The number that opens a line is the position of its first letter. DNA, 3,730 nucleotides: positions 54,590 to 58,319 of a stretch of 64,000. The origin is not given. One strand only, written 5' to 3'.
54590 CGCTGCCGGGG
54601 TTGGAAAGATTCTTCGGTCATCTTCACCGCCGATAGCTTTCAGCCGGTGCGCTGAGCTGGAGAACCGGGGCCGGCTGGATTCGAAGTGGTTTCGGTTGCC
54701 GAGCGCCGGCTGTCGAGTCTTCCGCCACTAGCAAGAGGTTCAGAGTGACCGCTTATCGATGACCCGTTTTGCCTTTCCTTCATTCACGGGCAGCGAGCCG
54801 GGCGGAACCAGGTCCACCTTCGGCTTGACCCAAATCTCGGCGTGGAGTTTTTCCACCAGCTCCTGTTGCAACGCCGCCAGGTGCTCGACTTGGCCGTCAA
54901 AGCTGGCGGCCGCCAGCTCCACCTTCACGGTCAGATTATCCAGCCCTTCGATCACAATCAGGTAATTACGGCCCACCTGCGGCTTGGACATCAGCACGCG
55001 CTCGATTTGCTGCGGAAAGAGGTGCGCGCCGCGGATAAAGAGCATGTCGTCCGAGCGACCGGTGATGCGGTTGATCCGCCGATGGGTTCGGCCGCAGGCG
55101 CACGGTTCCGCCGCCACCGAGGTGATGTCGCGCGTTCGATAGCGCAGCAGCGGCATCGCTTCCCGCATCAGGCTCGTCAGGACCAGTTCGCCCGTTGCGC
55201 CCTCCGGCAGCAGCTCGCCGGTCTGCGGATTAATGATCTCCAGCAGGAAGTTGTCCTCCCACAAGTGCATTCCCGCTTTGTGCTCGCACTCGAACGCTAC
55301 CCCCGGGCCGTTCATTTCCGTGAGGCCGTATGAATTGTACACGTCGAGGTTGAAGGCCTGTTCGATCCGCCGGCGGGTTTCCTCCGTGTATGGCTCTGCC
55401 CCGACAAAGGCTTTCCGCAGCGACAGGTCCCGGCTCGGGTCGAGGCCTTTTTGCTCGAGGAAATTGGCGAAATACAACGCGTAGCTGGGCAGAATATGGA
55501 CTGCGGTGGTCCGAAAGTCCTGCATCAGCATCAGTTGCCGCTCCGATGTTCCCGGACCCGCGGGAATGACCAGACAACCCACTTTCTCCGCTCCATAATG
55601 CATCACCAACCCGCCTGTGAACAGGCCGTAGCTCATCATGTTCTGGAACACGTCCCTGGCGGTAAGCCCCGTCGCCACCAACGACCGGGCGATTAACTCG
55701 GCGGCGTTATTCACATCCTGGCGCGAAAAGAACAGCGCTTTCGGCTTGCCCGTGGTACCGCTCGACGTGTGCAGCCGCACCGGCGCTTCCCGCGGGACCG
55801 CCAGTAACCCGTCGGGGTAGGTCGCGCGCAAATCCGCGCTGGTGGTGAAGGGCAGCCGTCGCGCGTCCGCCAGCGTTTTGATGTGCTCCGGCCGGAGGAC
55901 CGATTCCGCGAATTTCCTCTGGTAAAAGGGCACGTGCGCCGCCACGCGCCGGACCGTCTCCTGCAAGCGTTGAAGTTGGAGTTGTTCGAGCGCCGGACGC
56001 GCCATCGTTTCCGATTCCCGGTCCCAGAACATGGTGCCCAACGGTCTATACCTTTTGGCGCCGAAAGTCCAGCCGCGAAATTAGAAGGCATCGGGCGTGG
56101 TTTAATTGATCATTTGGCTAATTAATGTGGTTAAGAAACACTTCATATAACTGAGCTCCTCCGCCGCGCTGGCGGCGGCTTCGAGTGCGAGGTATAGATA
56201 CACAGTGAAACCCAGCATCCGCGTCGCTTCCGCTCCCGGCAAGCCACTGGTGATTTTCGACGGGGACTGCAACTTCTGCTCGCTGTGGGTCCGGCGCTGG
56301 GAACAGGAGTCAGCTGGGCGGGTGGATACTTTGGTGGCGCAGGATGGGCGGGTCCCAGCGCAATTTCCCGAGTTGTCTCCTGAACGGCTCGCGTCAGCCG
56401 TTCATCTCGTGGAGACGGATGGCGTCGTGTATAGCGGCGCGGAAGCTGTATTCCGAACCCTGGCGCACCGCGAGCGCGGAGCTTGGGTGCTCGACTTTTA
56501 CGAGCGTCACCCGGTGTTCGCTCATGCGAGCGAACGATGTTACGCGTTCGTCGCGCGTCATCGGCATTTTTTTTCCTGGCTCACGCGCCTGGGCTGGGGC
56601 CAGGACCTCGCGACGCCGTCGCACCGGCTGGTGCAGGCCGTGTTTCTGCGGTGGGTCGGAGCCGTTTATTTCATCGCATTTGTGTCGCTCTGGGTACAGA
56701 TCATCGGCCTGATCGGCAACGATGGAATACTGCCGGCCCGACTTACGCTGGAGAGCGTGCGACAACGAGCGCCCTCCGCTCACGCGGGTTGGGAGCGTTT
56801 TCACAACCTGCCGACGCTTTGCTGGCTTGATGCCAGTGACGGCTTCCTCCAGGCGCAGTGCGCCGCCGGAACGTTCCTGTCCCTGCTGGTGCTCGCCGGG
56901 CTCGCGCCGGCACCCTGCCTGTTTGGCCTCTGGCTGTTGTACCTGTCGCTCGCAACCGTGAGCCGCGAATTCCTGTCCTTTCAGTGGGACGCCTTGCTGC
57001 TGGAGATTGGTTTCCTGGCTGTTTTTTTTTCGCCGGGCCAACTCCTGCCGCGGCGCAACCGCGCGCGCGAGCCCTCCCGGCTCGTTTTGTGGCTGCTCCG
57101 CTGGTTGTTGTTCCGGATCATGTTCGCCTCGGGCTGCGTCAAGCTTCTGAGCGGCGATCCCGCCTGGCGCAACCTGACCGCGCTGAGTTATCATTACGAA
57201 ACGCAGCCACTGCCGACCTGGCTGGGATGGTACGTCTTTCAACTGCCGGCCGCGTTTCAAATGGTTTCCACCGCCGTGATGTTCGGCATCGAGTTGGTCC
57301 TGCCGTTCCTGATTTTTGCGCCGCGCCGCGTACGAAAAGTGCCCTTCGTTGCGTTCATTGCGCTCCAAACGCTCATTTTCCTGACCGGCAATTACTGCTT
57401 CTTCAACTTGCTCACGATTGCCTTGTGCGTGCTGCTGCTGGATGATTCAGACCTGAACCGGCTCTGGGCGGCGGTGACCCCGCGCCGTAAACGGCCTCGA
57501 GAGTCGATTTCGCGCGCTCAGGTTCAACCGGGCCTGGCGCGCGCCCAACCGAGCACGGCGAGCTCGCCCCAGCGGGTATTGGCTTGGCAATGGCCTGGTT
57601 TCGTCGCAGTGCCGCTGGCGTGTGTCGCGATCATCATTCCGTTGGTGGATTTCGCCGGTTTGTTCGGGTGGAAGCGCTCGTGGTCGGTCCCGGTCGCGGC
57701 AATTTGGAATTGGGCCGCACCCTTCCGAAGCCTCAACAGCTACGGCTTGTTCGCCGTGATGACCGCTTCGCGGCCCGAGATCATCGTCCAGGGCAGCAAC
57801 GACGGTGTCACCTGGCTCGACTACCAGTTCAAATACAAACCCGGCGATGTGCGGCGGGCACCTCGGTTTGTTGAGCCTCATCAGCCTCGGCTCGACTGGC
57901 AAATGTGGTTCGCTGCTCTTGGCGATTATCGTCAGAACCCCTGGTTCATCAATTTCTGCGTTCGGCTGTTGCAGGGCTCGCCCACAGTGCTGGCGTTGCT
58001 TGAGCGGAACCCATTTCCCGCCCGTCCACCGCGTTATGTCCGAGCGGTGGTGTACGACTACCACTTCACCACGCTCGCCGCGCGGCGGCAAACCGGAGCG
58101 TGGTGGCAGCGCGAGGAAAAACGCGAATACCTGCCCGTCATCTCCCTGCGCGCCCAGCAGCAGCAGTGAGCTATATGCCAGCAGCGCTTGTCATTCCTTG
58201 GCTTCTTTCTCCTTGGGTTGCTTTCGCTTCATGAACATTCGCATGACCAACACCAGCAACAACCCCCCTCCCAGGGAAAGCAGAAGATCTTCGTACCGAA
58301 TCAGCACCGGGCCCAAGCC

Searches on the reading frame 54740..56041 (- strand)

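Call 50: search_protein_families(library=pfam, proteins=[window:54740-56041:-], max_evalue=0.00001)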
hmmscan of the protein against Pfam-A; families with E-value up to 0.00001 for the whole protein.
window:54740-56041:- (433 aa): 2 families
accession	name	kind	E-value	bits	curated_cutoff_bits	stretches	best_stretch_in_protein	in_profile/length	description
PF14535.12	AMP-binding_C_2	-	2.5e-24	85.8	25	1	338-431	1-96/96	AMP-binding enzyme C-terminal domain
PF00501.34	AMP-binding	-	1.9e-22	80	29.9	1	21-288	80-374/384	AMP-binding enzyme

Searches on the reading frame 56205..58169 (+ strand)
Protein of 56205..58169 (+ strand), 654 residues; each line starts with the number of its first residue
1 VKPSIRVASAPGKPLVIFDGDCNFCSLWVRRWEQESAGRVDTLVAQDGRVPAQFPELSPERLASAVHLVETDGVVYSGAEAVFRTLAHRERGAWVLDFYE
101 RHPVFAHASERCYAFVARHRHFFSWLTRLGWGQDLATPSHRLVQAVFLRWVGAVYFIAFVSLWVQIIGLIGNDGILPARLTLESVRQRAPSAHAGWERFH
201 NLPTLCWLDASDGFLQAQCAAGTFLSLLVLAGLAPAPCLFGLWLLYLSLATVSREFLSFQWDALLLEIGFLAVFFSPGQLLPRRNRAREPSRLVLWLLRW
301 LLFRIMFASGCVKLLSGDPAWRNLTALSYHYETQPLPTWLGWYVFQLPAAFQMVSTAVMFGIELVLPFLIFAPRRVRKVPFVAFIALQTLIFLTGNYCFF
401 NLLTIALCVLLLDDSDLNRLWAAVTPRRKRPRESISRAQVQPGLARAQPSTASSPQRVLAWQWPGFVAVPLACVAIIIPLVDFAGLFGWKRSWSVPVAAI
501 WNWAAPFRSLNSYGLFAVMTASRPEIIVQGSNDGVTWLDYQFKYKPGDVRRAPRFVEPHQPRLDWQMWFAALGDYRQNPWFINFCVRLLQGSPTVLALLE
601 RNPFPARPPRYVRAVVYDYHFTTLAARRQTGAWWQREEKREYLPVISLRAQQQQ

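Call 50: search_protein_families(library=pfam, proteins=[window:56205-58169:+], max_evalue=0.00001)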
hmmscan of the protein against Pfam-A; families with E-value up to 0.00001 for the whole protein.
window:56205-58169:+ (654 aa): 3 families
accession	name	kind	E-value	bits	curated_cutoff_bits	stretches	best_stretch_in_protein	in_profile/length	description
PF06762.20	LMF1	-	1.9e-61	207.4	27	1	258-418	2-162/163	Lipase maturation factor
PF25179.1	LMF1_C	-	3.5e-56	189.5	34.2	1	510-644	2-139/139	Lipase maturation factor C-terminal domain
PF04134.17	DCC1-like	-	8.3e-13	50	27.8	1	16-123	1-110/113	DCC1-like thiol-disulfide oxidoreductase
